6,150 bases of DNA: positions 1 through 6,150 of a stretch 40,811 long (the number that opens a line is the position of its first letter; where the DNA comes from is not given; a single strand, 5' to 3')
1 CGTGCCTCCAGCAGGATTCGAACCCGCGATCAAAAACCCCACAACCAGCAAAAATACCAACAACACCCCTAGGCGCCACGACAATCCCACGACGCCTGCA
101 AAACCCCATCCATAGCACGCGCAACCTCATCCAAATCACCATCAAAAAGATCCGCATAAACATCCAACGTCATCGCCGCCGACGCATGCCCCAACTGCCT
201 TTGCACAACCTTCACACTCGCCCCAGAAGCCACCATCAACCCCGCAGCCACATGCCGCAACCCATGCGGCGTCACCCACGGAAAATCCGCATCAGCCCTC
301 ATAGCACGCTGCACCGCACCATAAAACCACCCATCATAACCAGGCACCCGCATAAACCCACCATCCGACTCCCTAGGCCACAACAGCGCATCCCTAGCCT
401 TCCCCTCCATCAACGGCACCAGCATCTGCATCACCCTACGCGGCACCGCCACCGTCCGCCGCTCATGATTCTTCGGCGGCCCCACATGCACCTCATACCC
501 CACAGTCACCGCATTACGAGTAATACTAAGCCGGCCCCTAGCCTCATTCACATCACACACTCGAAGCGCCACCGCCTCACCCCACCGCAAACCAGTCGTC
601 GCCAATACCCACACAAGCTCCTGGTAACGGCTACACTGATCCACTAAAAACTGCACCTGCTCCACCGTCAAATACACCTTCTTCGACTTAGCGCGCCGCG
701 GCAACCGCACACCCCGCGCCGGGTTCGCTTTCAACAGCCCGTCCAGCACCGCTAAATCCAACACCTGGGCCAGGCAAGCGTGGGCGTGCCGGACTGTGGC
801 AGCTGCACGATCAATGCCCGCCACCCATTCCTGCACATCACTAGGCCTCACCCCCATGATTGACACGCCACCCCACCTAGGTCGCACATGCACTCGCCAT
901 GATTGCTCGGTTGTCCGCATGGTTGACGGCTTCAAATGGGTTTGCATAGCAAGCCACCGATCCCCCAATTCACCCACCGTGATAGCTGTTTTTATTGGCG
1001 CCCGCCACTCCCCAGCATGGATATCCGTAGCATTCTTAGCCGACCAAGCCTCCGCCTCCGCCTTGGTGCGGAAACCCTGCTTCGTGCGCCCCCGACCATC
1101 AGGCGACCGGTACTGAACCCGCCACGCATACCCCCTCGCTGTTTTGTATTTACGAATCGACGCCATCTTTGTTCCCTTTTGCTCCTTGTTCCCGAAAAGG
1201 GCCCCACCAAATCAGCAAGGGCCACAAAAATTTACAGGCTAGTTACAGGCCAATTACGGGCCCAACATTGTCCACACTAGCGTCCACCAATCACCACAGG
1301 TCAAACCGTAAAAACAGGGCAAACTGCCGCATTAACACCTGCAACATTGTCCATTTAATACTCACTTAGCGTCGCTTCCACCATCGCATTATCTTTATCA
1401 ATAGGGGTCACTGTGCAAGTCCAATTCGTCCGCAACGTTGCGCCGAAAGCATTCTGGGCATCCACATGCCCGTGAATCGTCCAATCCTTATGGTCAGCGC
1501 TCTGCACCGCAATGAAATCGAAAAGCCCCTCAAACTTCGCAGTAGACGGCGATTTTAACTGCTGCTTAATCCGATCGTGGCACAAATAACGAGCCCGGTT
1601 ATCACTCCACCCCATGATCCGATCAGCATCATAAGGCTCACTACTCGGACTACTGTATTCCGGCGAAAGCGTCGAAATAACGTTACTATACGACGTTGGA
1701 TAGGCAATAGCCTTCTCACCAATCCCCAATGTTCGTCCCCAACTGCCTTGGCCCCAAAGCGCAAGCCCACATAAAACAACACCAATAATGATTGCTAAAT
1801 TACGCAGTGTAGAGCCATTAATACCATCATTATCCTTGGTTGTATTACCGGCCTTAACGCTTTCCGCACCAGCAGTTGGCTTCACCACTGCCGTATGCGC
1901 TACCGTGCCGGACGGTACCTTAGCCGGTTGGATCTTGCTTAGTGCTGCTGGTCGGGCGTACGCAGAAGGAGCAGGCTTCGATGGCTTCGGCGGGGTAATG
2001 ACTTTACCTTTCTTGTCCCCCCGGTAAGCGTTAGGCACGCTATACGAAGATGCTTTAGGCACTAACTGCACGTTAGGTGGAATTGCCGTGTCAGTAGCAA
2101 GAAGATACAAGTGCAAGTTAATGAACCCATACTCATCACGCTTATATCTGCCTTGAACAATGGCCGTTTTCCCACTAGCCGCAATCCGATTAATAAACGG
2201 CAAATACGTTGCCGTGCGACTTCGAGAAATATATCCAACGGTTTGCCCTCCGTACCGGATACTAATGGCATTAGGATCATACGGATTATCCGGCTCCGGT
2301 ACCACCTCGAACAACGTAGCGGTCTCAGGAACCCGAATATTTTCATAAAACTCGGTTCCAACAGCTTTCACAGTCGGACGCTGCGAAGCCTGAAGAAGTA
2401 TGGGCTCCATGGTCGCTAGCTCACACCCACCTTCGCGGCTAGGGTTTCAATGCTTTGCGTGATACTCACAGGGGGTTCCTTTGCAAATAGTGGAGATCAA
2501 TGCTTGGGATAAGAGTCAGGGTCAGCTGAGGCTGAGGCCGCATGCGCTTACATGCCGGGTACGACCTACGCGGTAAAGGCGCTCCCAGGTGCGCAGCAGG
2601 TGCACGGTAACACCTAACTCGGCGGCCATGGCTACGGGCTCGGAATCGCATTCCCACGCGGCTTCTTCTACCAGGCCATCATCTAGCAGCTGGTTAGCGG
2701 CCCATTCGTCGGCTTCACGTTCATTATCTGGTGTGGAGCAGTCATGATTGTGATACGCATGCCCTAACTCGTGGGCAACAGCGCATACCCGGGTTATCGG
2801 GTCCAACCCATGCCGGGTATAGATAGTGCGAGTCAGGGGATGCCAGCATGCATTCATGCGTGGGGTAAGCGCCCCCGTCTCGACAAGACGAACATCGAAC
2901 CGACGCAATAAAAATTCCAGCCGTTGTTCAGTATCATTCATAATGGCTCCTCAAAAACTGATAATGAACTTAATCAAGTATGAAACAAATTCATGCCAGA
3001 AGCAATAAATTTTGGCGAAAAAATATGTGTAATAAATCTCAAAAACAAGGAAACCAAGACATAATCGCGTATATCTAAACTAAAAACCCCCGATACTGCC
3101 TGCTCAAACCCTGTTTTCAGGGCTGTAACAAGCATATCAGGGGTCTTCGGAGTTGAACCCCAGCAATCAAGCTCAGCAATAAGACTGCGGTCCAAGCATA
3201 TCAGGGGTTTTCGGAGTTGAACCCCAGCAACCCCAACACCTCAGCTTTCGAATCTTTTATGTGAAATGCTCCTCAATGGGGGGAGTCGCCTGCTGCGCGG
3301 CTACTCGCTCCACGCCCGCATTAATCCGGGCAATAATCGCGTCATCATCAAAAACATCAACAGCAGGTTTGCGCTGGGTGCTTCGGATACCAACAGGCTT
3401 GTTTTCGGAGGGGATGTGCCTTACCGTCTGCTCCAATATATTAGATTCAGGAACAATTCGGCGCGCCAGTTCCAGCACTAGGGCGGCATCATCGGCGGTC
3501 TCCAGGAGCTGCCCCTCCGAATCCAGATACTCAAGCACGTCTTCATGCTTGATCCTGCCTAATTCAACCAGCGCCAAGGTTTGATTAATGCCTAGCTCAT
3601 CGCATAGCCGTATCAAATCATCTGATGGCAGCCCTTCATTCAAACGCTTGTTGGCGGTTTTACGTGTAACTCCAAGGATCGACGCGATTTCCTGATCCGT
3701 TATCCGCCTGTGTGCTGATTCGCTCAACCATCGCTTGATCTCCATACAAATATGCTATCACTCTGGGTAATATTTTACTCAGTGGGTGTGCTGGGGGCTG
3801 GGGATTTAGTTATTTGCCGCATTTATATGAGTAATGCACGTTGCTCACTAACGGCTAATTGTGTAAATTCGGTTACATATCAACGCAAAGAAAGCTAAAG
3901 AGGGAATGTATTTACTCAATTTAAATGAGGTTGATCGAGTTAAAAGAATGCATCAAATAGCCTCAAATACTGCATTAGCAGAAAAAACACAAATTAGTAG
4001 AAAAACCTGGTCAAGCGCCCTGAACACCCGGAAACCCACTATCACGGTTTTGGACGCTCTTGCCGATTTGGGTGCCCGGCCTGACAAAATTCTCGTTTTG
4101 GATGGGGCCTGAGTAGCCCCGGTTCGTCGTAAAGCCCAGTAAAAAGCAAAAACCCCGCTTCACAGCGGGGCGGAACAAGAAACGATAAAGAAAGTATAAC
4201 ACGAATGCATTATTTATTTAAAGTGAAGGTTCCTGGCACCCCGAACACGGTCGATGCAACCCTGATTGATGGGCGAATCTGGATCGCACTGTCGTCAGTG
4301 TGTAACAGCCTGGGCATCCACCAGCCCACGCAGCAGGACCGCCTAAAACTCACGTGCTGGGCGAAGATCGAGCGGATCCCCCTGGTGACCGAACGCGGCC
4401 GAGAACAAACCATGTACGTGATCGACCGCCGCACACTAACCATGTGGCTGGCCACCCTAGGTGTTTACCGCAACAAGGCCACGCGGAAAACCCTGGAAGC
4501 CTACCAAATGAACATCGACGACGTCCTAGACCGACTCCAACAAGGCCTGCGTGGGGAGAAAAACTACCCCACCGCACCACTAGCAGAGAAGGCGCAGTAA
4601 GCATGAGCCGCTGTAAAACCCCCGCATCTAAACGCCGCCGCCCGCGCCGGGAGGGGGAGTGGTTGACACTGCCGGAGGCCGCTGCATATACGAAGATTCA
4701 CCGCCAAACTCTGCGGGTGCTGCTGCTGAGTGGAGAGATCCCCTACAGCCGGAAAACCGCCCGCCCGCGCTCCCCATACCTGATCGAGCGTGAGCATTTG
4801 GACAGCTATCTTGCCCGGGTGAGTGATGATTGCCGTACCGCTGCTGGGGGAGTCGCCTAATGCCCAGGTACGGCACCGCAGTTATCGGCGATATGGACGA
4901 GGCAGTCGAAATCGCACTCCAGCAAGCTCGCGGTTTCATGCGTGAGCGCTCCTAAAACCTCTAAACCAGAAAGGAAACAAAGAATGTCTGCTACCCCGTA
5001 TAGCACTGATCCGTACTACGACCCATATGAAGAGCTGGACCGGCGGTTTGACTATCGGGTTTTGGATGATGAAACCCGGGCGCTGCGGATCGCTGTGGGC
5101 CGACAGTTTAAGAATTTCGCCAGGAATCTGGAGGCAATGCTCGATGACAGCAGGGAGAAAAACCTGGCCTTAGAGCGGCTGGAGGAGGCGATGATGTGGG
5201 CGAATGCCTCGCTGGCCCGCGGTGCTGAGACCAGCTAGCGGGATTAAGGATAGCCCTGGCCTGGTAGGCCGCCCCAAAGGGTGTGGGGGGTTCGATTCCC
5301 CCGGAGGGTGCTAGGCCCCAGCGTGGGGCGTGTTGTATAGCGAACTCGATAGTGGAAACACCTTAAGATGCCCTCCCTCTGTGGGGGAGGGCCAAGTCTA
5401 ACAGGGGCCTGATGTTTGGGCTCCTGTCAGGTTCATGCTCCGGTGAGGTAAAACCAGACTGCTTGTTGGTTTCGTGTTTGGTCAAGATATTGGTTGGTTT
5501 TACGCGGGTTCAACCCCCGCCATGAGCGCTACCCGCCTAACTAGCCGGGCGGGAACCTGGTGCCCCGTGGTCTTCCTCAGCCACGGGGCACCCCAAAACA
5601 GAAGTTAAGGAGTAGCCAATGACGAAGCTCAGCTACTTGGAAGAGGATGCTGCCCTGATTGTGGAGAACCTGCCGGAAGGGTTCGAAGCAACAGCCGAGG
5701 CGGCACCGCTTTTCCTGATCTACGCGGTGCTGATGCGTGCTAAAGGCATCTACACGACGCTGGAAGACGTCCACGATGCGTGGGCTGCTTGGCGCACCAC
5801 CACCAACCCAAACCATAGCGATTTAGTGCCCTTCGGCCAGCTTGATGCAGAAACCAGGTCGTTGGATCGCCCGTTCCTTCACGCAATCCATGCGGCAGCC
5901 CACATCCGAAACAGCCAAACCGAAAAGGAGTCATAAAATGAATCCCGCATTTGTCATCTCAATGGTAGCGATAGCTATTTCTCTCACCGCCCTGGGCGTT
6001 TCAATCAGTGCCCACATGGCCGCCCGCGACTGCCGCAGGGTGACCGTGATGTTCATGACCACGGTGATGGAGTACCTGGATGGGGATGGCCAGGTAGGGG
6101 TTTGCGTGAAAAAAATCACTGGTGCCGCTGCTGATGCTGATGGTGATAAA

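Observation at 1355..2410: Membrane-anchored HIRAN-domain protein next to the integrase: candidate new superinfection-exclusion or defence gene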

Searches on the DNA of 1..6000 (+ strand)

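Call 7: search_dna_similar(query=window:1-6000:+, collection=phages, mode=near)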
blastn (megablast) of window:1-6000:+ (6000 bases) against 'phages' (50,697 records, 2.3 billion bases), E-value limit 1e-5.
No match.
